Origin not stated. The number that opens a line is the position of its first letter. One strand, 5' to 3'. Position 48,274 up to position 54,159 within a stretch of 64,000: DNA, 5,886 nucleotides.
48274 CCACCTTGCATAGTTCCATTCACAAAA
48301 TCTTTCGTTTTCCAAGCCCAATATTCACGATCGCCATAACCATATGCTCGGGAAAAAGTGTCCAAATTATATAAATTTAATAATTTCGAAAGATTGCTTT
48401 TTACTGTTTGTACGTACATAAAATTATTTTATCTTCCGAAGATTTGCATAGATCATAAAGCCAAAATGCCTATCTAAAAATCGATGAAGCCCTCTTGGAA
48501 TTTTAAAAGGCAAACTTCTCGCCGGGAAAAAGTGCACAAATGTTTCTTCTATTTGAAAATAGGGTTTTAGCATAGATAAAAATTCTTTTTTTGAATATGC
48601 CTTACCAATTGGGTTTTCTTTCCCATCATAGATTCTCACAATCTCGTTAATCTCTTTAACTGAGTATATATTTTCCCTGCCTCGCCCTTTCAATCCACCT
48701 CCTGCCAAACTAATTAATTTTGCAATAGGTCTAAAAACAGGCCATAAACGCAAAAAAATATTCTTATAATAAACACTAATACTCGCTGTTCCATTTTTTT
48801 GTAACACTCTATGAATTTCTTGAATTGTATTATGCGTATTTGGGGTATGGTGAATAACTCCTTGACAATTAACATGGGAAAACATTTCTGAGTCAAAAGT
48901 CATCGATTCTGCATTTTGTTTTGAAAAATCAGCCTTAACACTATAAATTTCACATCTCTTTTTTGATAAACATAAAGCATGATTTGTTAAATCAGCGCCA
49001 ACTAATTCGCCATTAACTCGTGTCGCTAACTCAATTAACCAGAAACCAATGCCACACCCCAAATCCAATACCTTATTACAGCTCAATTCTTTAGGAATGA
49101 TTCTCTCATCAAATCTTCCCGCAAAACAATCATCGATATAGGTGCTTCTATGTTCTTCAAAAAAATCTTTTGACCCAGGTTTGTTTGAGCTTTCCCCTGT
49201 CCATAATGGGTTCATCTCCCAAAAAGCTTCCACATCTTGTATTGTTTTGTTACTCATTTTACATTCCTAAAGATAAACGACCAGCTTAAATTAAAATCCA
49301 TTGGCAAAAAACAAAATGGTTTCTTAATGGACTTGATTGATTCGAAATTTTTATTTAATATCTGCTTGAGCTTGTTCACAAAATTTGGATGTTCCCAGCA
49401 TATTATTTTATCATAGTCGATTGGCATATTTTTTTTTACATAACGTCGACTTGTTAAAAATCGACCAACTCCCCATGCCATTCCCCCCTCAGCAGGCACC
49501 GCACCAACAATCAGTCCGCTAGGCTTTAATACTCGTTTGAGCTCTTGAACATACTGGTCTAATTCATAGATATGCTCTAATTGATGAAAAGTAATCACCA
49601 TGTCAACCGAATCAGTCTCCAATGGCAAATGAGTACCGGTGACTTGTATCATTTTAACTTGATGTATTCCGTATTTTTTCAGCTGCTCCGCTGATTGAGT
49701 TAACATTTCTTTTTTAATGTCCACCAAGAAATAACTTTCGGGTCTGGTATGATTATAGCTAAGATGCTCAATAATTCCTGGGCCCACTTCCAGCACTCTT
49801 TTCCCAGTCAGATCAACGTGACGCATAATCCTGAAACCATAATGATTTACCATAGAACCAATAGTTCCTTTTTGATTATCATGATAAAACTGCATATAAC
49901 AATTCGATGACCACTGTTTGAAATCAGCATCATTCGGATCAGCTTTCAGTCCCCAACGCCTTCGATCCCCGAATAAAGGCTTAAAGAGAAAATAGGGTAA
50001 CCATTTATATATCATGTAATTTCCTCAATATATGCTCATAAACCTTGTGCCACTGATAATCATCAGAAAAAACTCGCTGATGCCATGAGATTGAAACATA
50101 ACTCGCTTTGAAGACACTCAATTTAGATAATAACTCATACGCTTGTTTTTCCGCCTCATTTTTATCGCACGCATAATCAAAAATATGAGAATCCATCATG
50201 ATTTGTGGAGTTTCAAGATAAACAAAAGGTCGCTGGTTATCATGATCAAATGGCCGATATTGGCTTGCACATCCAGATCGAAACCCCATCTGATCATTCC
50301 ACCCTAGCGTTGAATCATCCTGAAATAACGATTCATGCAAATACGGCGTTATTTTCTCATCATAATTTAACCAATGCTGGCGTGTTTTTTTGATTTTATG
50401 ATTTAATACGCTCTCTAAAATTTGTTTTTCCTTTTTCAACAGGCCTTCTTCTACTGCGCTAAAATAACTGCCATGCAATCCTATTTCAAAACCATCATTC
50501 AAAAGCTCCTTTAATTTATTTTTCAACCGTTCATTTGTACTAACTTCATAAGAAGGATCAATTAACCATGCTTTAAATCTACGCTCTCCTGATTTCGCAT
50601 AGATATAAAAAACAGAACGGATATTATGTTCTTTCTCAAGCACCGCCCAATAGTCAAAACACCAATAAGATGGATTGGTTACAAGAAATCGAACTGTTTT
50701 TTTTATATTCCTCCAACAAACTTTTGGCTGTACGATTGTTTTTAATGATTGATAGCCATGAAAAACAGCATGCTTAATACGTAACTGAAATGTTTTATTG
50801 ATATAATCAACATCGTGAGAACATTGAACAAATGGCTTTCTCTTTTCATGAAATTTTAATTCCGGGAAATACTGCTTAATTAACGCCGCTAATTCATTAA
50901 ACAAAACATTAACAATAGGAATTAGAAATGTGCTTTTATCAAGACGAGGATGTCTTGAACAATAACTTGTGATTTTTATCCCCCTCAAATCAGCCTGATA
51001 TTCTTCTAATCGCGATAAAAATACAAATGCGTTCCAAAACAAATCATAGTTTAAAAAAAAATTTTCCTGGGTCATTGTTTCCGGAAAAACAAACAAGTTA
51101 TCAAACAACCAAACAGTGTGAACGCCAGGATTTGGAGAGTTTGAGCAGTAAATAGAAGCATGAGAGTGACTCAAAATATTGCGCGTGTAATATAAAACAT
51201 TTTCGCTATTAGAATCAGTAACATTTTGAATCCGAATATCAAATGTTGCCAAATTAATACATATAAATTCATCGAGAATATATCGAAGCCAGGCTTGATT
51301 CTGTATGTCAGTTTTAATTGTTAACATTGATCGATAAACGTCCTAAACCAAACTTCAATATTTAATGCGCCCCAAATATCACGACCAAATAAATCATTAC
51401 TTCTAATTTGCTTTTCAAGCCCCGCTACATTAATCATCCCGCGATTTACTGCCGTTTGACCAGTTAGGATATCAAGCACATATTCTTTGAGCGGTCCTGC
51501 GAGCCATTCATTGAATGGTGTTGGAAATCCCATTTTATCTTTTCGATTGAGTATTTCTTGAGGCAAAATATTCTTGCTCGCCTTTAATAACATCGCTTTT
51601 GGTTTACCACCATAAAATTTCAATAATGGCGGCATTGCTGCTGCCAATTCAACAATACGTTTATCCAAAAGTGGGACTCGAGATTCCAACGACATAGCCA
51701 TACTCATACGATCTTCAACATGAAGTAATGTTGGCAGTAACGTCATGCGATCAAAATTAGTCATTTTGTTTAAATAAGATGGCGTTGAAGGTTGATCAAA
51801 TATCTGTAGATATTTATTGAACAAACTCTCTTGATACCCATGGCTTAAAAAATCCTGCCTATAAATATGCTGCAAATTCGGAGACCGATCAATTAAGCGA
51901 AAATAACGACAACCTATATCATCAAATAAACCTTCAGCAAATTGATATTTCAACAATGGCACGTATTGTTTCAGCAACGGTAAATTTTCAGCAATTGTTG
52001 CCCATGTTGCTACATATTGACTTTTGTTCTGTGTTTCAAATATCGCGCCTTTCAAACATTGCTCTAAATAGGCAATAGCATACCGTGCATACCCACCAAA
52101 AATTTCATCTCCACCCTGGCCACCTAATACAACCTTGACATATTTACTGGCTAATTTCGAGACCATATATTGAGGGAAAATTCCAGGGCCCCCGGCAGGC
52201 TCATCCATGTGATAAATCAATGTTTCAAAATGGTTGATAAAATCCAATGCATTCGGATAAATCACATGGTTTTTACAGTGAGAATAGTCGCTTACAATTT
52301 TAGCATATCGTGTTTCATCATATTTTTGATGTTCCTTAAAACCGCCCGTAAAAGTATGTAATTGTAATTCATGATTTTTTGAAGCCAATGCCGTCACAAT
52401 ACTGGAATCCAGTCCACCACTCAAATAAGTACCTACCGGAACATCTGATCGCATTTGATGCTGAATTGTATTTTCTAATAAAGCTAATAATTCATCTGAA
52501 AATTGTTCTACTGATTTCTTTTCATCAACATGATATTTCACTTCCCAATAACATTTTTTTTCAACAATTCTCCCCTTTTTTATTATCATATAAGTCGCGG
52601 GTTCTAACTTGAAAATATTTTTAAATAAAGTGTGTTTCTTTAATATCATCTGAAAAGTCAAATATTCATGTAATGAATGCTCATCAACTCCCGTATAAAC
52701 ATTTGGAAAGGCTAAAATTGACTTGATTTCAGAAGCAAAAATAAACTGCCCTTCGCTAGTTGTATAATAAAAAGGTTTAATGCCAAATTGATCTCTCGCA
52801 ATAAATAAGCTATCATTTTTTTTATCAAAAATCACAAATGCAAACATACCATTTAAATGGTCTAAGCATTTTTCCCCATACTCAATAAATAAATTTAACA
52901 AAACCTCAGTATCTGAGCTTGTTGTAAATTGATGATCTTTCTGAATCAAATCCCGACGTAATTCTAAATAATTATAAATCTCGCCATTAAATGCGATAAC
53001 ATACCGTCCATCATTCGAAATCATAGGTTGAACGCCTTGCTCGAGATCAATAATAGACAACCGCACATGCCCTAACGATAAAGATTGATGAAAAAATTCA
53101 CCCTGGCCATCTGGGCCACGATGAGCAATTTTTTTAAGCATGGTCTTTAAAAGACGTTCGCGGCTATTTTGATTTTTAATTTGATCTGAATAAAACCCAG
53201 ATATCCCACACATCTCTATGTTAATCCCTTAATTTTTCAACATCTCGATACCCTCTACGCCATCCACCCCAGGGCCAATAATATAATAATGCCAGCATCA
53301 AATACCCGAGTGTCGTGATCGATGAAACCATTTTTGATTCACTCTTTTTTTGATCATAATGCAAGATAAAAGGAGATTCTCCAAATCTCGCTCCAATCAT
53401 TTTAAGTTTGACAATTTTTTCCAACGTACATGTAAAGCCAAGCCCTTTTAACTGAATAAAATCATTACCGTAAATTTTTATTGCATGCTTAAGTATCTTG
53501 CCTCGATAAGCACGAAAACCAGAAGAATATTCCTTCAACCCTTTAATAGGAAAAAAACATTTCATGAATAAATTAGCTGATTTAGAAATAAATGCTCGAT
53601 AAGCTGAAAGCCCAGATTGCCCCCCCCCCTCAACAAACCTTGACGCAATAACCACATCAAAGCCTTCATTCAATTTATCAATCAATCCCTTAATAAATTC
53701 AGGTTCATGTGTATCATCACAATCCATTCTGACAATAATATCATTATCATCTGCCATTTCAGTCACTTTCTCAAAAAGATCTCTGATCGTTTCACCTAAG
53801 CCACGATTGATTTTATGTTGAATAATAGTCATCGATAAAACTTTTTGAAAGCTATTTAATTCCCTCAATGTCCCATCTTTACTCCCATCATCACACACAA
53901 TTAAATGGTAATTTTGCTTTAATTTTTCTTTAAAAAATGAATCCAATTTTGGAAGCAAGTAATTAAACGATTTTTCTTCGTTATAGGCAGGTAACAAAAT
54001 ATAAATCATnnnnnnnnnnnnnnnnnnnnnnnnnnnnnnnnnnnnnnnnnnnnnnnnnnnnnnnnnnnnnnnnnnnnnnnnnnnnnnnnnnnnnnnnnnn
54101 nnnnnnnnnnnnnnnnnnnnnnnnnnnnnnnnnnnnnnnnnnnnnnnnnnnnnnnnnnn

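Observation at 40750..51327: ACP / FkbH-like / MaoC-SDR / methyltransferase / aminotransferase cassette inside a capsule or O-antigen locus: predicted ACP-dependent synthesis of a glycerate-derived acyl decoration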

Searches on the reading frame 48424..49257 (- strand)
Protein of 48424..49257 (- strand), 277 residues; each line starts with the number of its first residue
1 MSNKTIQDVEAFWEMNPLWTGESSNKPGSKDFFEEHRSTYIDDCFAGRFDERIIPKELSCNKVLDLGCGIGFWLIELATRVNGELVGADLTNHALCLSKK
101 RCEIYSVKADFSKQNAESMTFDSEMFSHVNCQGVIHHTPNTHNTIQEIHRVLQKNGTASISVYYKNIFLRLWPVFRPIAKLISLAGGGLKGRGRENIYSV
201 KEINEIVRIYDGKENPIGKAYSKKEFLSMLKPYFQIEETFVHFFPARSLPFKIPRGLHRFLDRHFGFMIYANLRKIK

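Call 4: search_protein_families(library=pfam, proteins=[window:48424-49257:-], max_evalue=0.01)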
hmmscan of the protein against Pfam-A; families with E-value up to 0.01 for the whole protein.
window:48424-49257:- (277 aa): 11 families
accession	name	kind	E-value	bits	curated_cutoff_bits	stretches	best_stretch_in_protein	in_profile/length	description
PF13649.12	Methyltransf_25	-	6.3e-18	65.7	27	1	63-156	1-97/97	Methyltransferase domain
PF13847.12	Methyltransf_31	-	4.1e-17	62.6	27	1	61-162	5-111/145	Methyltransferase domain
PF08241.18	Methyltransf_11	-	2.8e-16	60.4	21.2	1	64-158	1-93/95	Methyltransferase domain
PF13489.12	Methyltransf_23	-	7.7e-12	45.7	27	1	51-184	14-124/164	Methyltransferase domain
PF08242.18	Methyltransf_12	-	1.7e-10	41.9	30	1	64-157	1-97/98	Methyltransferase domain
PF01209.24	Ubie_methyltran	-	3.3e-08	33.6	20.1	1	57-157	45-148/233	ubiE/COQ5 methyltransferase family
PF05175.20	MTS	-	0.00012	22.3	23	1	59-156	31-134/170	Methyltransferase small domain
PF08003.17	Methyltransf_9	-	0.002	17.6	23.8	1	57-157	113-214/315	Protein of unknown function (DUF1698)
PF07021.18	MetW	-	0.0029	17.7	21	1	60-154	14-104/193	Methionine biosynthesis protein MetW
PF03291.22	mRNA_G-N7_MeTrfase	-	0.0049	16.5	26.6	1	58-127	60-123/315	mRNA (guanine-N(7))-methyltransferase domain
PF01728.25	FtsJ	-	0.0052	17.2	24.1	1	60-120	22-84/181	FtsJ-like methyltransferase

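Call 5: search_protein_families(library=ncbifam, proteins=[window:48424-49257:-], max_evalue=0.01)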
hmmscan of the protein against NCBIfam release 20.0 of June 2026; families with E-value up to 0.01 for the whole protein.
window:48424-49257:- (277 aa): 38 families (the best 25 are shown)
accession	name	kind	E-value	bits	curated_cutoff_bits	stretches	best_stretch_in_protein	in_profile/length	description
TIGR01934.1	MenG_MenH_UbiE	subfamily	4.9e-13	48.9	158.35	1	59-160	39-141/223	ubiquinone/menaquinone biosynthesis methyltransferase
NF045667.1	MTase_DVU1556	equivalog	6.8e-13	48.5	155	1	61-161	24-120/213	DVU_1556 family methyltransferase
NF001244.0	PRK00216.1-5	equivalog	1.1e-11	44.5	216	1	60-160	49-153/236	bifunctional demethylmenaquinone methyltransferase/2-methoxy-6-polyprenyl-1,4-benzoquinol methylase UbiE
NF041536.1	ArsM_DUF2284_UU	exception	1.9e-11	43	575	1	60-157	77-177/459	arsenite methyltransferase/DUF2284 domain selenoprotein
TIGR01983.1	UbiG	equivalog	5.3e-11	42.3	102.95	1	33-166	25-157/228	bifunctional 2-polyprenyl-6-hydroxyphenol methylase/3-demethylubiquinol 3-O-methyltransferase UbiG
NF040539.1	AST_met_ArsM_2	exception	1.9e-09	37.7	240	1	58-187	55-185/262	putative arsinothricin biosynthesis methyltransferase ArsM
TIGR04290.1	meth_Rta_06860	hypoth_equivalog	2.5e-09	36.9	300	1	51-138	41-128/226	TIGR04290 family methyltransferase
NF047649.1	MTase_UXPK_star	exception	2.7e-09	36.5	460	1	61-157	79-178/283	methyltransferase/UXPK-star double selenoprotein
NF041537.1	ArsM_AhpD_UU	exception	5e-09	35.4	510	1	60-157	77-177/345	arsenite methyltransferase/AhpD domain selenoprotein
NF008823.0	PRK11873.1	subfamily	1.9e-08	34.2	263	1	61-161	79-182/272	arsenite methyltransferase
TIGR02072.1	BioC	equivalog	2.3e-08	34.2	184.95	1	58-167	33-139/244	malonyl-ACP O-methyltransferase BioC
NF001243.0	PRK00216.1-4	equivalog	3.9e-08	32.9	235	1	60-157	48-148/237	demethylmenaquinone methyltransferase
NF052510.1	methyltran_MpqE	exception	8.2e-08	31.9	335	1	60-158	47-149/234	methyl-plastoquinone biosynthesis methyltransferase MpqE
NF011650.0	PRK15068.1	equivalog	8.9e-08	31.4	209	1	56-157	119-222/324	tRNA 5-methoxyuridine(34)/uridine 5-oxyacetic acid(34) synthase CmoB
TIGR02752.1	MenG_heptapren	equivalog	6.4e-07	29.1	419.85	1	61-157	47-146/231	demethylmenaquinone methyltransferase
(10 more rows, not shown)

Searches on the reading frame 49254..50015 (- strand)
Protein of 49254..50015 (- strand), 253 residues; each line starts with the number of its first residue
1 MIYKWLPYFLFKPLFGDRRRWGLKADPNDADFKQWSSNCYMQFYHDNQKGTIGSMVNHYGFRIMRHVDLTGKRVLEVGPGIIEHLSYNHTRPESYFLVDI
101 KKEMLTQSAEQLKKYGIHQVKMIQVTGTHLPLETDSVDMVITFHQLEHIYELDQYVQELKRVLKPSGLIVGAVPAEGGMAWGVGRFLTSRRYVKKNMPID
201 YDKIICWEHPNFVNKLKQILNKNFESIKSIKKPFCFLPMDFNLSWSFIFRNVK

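Call 4: search_protein_families(library=pfam, proteins=[window:49254-50015:-], max_evalue=0.01)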
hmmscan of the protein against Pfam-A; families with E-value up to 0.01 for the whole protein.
window:49254-50015:- (253 aa): 6 families
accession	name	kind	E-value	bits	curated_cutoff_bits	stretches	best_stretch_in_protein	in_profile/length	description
PF08241.18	Methyltransf_11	-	2.1e-16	60.8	21.2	1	75-170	1-94/95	Methyltransferase domain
PF13649.12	Methyltransf_25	-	1.3e-13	51.9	27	1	74-167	1-97/97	Methyltransferase domain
PF13847.12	Methyltransf_31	-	8.3e-13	48.7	27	1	71-170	4-108/145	Methyltransferase domain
PF08242.18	Methyltransf_12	-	9e-11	42.8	30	1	88-169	17-98/98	Methyltransferase domain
PF01209.24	Ubie_methyltran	-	2.3e-09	37.4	20.1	1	69-170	46-150/233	ubiE/COQ5 methyltransferase family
PF13489.12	Methyltransf_23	-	1e-06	29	27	1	69-177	21-122/164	Methyltransferase domain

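Call 5: search_protein_families(library=ncbifam, proteins=[window:49254-50015:-], max_evalue=0.01)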
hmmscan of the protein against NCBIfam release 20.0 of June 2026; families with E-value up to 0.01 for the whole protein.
window:49254-50015:- (253 aa): 26 families (the best 25 are shown)
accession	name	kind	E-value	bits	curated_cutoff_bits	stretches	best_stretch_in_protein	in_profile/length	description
NF045823.1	PthPhpthDimycoMt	equivalog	8.7e-11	41.5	300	1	56-170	53-165/256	phthiotriol/phenolphthiotriol dimycocerosates methyltransferase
NF045825.1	FAmtase_mtf2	equivalog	4.4e-10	39.2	400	1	62-170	50-157/248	fatty-acid O-methyltransferase Mtf2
TIGR02072.1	BioC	equivalog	1.1e-09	38.5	184.95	1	70-177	34-138/244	malonyl-ACP O-methyltransferase BioC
NF001244.0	PRK00216.1-5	equivalog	1.9e-08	33.9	216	1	85-169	66-151/236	bifunctional demethylmenaquinone methyltransferase/2-methoxy-6-polyprenyl-1,4-benzoquinol methylase UbiE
NF052510.1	methyltran_MpqE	exception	2.5e-08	33.6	335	1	71-170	47-150/234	methyl-plastoquinone biosynthesis methyltransferase MpqE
TIGR01934.1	MenG_MenH_UbiE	subfamily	3.1e-08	33.2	158.35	1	72-170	41-140/223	ubiquinone/menaquinone biosynthesis methyltransferase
NF041537.1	ArsM_AhpD_UU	exception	4.2e-08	32.4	510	1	98-170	107-179/345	arsenite methyltransferase/AhpD domain selenoprotein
NF001240.0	PRK00216.1-1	equivalog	5.8e-08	32.1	378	1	70-169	63-166/251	bifunctional demethylmenaquinone methyltransferase/2-methoxy-6-polyprenyl-1,4-benzoquinol methylase UbiE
NF041536.1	ArsM_DUF2284_UU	exception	1.7e-07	30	575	1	71-169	77-178/459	arsenite methyltransferase/DUF2284 domain selenoprotein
TIGR02752.1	MenG_heptapren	equivalog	4.1e-07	29.8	419.85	1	64-171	38-149/231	demethylmenaquinone methyltransferase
TIGR01983.1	UbiG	equivalog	4.9e-07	29.3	102.95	1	67-170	46-150/228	bifunctional 2-polyprenyl-6-hydroxyphenol methylase/3-demethylubiquinol 3-O-methyltransferase UbiG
NF001243.0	PRK00216.1-4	equivalog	5e-07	29.3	235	1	95-171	75-151/237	demethylmenaquinone methyltransferase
NF008823.0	PRK11873.1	subfamily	8.9e-07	28.6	263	1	97-169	107-179/272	arsenite methyltransferase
NF043040.1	corrin_prot_MT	hypoth_equivalog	9.6e-07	28.4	180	1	61-170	32-146/216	corrinoid protein-associated methyltransferase CpaM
NF001242.0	PRK00216.1-3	equivalog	9.6e-07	28.4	351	1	91-168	94-172/258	bifunctional demethylmenaquinone methyltransferase/2-methoxy-6-polyprenyl-1,4-benzoquinol methylase UbiE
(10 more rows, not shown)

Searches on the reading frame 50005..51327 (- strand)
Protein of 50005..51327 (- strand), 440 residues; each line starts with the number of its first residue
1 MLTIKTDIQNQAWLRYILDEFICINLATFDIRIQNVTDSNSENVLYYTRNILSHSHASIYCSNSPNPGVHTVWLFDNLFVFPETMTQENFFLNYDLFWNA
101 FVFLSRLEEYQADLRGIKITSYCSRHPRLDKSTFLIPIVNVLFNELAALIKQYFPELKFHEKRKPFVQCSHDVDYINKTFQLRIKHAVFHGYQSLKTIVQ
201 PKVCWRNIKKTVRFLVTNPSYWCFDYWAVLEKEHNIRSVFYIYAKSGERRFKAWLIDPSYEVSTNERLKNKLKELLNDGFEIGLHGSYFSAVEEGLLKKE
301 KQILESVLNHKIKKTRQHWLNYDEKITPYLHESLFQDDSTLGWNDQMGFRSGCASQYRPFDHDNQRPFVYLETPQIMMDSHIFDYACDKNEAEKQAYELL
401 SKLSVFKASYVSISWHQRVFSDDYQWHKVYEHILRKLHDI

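Call 4: search_protein_families(library=pfam, proteins=[window:50005-51327:-], max_evalue=0.01)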
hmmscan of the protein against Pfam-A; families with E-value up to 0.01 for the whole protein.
window:50005-51327:- (440 aa): 3 families
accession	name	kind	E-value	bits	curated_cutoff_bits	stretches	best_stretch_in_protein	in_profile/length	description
PF23019.1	DUF7033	-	4.4e-08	33.9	27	1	93-177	2-85/90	Family of unknown function (DUF7033)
PF20912.2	RPC3_helical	-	0.0034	18.2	27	1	291-326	28-62/64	DNA-directed RNA polymerase III subunit RPC3, helical hairpin domain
PF15979.11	Glyco_hydro_115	-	0.0055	16.7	27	0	294-346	151-203/335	Glycosyl hydrolase family 115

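Call 5: search_protein_families(library=ncbifam, proteins=[window:50005-51327:-], max_evalue=0.01)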
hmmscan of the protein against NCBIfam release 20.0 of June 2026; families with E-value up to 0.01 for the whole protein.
window:50005-51327:- (440 aa): 1 family
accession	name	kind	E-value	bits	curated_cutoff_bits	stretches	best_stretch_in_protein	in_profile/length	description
NF053580.1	deacetylase_VimE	equivalog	6.9e-18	64.4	440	1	85-438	79-430/431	UDP-2,3-diacetamido-2,3-dideoxy-alpha-D-glucuronate deacetylase VimE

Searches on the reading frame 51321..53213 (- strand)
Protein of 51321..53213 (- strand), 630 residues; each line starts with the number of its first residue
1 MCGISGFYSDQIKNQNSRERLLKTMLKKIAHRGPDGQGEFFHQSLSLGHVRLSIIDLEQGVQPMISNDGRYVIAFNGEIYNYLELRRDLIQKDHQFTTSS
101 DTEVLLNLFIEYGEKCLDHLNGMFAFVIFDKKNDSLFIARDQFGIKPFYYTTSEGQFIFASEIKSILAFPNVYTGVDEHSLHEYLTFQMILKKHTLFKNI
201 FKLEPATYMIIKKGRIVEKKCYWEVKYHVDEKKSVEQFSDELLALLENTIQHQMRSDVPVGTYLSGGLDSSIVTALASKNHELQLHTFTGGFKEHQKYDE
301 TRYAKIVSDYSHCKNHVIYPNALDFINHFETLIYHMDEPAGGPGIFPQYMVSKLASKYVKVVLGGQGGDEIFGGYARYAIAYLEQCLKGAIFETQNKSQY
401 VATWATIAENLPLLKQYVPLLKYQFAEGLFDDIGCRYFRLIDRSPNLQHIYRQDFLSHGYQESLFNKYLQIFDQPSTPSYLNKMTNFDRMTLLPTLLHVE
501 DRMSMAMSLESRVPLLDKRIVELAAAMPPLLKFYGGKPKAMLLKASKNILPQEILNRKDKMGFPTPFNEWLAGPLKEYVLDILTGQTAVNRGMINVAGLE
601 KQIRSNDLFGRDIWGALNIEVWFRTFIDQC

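Call 6: search_protein_families(library=ncbifam, proteins=[window:51321-53213:-], max_evalue=0.00001)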
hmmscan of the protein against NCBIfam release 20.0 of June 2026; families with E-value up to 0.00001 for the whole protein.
window:51321-53213:- (630 aa): 9 families
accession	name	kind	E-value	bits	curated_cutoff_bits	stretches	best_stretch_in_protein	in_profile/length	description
TIGR01536.1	asn_synth_AEB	equivalog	6.6e-155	517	267.1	1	2-563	1-517/517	asparagine synthase (glutamine-hydrolyzing)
TIGR03108.1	eps_aminotran_1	hypoth_equivalog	1.6e-142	476.3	816.9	1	1-604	1-602/628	XrtA/PEP-CTERM system amidotransferase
TIGR03104.1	trio_amidotrans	equivalog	8e-120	400.8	570.1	2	1-379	1-384/589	N-acetylglutaminylglutamine amidotransferase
NF006949.0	PRK09431.1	equivalog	3.7e-95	319.6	499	2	1-377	1-360/554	asparagine synthase B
NF033535.1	lass_lactam_cya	exception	5.5e-94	316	525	2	1-372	1-376/668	lasso peptide isopeptide bond-forming cyclase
NF033561.1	macrolact_Ik_Al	subfamily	3.7e-17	62.2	300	1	125-373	82-332/561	albusnodin/ikarugamycin family macrolactam cyclase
TIGR01134.1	purF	equivalog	3.6e-14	53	350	1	44-163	65-196/432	amidophosphoribosyltransferase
NF001484.0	PRK00331.1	subfamily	3.7e-13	48.7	381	1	61-181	85-213/601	isomerizing glutamine--fructose-6-phosphate transaminase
TIGR01135.1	glmS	equivalog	2e-11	43.1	418.05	1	44-180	65-211/607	glutamine--fructose-6-phosphate transaminase (isomerizing)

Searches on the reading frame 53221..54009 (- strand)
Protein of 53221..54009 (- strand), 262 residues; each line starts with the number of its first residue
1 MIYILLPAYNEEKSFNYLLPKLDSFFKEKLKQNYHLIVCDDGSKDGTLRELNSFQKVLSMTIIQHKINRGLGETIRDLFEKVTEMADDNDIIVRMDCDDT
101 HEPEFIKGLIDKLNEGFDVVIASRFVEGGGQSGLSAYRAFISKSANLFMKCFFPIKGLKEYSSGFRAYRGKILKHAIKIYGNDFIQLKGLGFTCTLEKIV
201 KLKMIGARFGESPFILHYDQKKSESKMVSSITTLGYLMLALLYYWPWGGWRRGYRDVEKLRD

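Call 6: search_protein_families(library=ncbifam, proteins=[window:53221-54009:-], max_evalue=0.00001)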
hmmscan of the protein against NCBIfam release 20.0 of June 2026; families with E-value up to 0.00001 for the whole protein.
window:53221-54009:- (262 aa): 6 families
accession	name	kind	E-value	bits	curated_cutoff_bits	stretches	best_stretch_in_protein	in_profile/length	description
NF007986.1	PRK10714.1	equivalog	7.5e-16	58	529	1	3-192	9-189/316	undecaprenyl-phosphate 4-deoxy-4-formamido-L-arabinose transferase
NF047588.1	GlcsyltransPgfSStrep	equivalog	3.9e-14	52.6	500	1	2-151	3-147/308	glycosyltransferase PgfS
NF041391.1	DPhHxTase_Halo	equivalog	1.1e-10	40.8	375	1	8-175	3-152/213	dolichyl-phosphate hexose transferase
NF058614.1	PPMAGASynPpgS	equivalog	6e-09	35.6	370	1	2-144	2-134/226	polyprenyl-phospho-N-acetylgalactosaminyl synthase PpgS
TIGR04182.1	glyco_TIGR04182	equivalog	1.4e-08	34.5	325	1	3-174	3-157/293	S-layer glycoprotein N-glycosyltransferase AglJ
TIGR03937.1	PgaC_IcaA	equivalog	4.5e-07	29.2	422.3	1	2-115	47-152/407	poly-beta-1,6-N-acetyl-D-glucosamine synthase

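Call 40: search_protein_families(library=pfam, proteins=[window:53221-54009:-], max_evalue=0.001)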
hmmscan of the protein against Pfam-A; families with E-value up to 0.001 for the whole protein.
window:53221-54009:- (262 aa): 1 family
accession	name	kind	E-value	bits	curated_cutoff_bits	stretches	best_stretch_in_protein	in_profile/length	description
PF00535.33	Glycos_transf_2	-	9e-21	75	23.3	1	4-172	2-163/168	Glycosyl transferase family 2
